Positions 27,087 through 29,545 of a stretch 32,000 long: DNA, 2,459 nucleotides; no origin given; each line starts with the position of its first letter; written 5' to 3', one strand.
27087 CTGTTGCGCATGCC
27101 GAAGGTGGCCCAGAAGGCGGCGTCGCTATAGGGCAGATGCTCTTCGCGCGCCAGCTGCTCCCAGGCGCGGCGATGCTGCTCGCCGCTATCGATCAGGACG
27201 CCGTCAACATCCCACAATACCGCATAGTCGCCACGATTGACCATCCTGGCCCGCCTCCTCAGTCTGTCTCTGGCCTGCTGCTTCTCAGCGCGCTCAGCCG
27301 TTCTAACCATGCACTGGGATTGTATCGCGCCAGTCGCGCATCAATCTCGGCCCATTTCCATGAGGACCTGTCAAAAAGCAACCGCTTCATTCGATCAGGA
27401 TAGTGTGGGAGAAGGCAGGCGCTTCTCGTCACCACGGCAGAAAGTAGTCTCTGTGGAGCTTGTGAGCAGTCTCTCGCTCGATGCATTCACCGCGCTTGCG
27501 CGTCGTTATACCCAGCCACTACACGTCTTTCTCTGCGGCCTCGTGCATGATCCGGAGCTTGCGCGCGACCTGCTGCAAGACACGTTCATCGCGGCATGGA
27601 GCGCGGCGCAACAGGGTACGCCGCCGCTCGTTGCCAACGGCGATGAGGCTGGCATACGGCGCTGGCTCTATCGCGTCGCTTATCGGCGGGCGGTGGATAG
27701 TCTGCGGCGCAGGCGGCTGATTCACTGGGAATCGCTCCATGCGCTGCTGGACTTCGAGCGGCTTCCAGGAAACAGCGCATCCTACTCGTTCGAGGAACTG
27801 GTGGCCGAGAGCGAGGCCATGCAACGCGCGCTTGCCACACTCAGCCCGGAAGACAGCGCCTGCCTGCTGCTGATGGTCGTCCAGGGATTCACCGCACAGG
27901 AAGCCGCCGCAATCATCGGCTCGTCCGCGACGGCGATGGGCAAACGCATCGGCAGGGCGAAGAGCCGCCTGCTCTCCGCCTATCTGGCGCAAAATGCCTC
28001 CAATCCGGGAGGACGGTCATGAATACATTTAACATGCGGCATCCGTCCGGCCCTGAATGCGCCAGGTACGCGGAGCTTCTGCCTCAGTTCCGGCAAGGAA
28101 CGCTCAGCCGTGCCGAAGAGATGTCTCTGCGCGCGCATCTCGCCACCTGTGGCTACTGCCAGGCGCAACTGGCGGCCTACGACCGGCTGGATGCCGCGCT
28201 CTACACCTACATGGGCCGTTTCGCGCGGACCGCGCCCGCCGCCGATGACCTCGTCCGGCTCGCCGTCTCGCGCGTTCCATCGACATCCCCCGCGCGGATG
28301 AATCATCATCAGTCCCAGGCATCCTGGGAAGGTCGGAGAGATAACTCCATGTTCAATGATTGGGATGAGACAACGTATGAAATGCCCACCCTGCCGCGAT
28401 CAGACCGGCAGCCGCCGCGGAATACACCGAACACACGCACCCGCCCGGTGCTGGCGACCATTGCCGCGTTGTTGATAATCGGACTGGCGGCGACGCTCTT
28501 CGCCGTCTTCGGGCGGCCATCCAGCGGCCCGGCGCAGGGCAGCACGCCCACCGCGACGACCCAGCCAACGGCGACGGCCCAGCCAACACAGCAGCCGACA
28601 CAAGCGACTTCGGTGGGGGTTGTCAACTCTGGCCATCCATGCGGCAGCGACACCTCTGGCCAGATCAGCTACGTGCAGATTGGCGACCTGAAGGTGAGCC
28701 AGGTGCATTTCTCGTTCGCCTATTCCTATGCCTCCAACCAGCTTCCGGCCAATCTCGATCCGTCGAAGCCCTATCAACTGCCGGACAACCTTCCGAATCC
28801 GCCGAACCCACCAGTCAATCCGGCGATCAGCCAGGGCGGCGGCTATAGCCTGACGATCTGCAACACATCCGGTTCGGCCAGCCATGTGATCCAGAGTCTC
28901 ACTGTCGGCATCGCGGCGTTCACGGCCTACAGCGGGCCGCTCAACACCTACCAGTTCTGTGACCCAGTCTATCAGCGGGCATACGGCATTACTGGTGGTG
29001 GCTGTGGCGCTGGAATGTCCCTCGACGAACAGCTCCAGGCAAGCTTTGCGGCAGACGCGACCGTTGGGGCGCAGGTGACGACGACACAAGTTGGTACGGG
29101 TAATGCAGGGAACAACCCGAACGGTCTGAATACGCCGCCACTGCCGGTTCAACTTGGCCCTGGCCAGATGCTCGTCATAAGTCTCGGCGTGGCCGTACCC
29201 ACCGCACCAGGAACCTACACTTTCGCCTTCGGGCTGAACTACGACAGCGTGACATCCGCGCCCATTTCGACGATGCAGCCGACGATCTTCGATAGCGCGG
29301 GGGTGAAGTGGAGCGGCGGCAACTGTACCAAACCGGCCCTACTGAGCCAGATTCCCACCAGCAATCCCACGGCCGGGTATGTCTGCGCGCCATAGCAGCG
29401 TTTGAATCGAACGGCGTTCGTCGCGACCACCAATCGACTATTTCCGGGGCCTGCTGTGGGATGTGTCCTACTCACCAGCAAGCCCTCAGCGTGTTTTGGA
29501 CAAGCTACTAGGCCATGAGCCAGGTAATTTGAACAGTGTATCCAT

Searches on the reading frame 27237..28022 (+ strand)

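Call 80: search_protein_families(library=pfam, proteins=[window:27237-28022:+], max_evalue=0.0001)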
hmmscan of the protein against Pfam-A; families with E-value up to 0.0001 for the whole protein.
window:27237-28022:+ (261 aa): 2 families
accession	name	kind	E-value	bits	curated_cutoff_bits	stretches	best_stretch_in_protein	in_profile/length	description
PF08281.18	Sigma70_r4_2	-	1.1e-09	38.3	25.7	1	193-245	2-54/54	Sigma-70, region 4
PF04542.20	Sigma70_r2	-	1.8e-07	31.3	24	1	87-160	1-69/71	Sigma-70 region 2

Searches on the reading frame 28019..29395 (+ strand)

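Call 80: search_protein_families(library=pfam, proteins=[window:28019-29395:+], max_evalue=0.0001)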
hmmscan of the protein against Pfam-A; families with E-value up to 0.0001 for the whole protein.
window:28019-29395:+ (458 aa): 1 family
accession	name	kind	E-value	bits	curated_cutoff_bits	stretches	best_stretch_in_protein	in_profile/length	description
PF13490.11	zf-HC2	-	2.6e-05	24.7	22.2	1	14-48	1-35/35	Putative zinc-finger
